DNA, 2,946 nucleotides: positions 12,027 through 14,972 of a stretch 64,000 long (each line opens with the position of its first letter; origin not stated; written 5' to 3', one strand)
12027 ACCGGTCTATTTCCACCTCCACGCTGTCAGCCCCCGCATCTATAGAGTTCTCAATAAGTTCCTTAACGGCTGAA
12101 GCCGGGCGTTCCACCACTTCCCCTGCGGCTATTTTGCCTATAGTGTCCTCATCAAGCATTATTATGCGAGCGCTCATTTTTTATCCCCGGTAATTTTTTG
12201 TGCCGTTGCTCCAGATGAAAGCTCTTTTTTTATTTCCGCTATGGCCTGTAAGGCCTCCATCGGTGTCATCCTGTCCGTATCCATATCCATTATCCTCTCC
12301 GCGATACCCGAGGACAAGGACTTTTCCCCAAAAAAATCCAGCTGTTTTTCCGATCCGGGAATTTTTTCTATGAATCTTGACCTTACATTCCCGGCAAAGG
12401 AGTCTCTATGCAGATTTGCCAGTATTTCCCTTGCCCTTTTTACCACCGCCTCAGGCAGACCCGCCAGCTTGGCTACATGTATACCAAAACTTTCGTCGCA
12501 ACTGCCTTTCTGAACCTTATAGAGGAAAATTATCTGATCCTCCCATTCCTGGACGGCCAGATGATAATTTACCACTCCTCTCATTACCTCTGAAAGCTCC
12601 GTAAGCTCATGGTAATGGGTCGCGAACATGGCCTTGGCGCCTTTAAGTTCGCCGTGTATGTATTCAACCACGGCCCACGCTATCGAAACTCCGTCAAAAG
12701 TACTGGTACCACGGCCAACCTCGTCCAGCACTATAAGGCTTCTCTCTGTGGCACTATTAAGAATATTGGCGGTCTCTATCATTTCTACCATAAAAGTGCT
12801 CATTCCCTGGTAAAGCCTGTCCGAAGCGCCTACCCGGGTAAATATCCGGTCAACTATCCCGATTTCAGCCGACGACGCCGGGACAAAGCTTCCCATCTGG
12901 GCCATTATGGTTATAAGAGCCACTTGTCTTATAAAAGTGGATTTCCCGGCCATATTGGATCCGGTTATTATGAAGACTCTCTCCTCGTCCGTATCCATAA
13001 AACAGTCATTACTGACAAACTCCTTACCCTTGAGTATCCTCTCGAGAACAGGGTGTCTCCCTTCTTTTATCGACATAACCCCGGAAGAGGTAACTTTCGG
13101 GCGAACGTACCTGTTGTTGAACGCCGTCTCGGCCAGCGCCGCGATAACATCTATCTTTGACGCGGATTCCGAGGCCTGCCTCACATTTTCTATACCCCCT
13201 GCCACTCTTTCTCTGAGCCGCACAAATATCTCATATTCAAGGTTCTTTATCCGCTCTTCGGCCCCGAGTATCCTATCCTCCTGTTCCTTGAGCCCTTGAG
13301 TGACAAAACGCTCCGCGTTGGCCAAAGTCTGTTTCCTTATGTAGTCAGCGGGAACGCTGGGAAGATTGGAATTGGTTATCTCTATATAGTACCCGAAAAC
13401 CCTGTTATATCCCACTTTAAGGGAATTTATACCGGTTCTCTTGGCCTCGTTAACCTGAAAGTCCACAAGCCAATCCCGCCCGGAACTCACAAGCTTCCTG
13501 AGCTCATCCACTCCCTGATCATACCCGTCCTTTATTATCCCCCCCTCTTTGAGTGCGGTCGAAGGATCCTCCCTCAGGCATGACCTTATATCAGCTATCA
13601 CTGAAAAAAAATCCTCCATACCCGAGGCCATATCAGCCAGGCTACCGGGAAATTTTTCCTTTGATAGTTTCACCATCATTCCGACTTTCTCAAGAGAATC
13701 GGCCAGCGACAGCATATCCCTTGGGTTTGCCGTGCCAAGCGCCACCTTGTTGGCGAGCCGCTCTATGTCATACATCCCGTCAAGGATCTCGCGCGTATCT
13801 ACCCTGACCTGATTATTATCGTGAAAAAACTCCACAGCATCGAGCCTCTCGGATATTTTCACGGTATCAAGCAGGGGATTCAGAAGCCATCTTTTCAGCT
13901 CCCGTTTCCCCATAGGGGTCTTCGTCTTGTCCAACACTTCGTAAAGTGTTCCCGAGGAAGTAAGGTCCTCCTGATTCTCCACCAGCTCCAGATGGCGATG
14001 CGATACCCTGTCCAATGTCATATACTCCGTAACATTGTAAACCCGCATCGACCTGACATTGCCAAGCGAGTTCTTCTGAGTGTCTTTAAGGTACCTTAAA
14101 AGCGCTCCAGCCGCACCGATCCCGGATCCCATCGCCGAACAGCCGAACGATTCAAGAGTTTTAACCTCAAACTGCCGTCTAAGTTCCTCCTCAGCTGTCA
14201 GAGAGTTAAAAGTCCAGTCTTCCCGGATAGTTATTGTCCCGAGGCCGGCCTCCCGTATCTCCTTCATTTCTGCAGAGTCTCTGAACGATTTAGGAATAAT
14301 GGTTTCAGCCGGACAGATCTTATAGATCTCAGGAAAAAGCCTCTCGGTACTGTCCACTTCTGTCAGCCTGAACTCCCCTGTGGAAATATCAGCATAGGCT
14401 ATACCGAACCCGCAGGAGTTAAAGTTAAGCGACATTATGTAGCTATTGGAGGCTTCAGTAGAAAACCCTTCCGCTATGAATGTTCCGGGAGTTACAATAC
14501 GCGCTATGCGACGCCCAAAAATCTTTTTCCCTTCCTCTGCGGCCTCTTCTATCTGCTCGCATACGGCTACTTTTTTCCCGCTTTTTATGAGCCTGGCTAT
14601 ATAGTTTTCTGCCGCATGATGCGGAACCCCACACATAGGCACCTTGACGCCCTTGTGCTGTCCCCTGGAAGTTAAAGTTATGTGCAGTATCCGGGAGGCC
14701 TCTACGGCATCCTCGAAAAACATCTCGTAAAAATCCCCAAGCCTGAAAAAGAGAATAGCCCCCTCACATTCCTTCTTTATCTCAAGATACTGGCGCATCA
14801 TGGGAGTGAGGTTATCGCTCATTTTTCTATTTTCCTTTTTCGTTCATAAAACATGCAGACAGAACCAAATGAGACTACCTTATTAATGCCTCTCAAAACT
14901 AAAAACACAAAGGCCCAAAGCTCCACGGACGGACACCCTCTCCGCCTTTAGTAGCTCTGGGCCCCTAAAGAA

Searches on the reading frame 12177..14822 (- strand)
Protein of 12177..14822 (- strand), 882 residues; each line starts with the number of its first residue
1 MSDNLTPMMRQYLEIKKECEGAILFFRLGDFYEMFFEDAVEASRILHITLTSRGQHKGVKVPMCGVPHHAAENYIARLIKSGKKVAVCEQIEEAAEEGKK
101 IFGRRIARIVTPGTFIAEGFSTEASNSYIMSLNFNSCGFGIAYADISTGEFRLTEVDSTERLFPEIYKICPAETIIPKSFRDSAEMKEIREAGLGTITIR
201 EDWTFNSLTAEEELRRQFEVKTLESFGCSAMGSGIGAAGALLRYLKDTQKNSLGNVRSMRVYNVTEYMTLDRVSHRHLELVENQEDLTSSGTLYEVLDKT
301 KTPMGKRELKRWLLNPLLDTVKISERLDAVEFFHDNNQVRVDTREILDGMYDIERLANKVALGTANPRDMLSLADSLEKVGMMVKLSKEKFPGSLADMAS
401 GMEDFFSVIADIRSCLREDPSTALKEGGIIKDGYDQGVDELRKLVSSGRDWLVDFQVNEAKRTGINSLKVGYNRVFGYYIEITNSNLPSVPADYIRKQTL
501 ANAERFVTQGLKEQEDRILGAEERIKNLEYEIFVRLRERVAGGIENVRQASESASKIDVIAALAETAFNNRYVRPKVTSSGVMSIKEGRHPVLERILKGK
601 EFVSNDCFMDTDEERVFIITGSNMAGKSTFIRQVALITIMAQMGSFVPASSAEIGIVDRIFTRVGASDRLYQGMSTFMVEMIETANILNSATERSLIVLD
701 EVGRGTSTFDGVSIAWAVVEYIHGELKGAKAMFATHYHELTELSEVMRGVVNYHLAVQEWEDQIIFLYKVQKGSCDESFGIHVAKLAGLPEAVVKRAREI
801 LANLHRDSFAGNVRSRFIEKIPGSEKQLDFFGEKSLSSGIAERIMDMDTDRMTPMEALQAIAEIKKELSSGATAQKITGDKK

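Call 20: search_protein_families(library=pfam, proteins=[window:12177-14822:-], max_evalue=0.01)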
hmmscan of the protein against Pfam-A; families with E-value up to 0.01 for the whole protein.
window:12177-14822:- (882 aa): 5 families
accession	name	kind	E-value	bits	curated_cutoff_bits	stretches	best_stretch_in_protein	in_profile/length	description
PF00488.27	MutS_V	-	1.7e-87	292.7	30.2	1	618-804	2-187/188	MutS domain V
PF05192.23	MutS_III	-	7.4e-47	160.6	34.1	1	275-564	3-194/194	MutS domain III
PF01624.25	MutS_I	-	1.8e-43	147.8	20.6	1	6-117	1-111/113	MutS domain I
PF05188.22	MutS_II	-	3e-29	102.5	25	1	127-256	1-132/133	MutS domain II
PF05190.23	MutS_IV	-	4.1e-27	94.7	22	1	433-524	1-92/92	MutS family domain IV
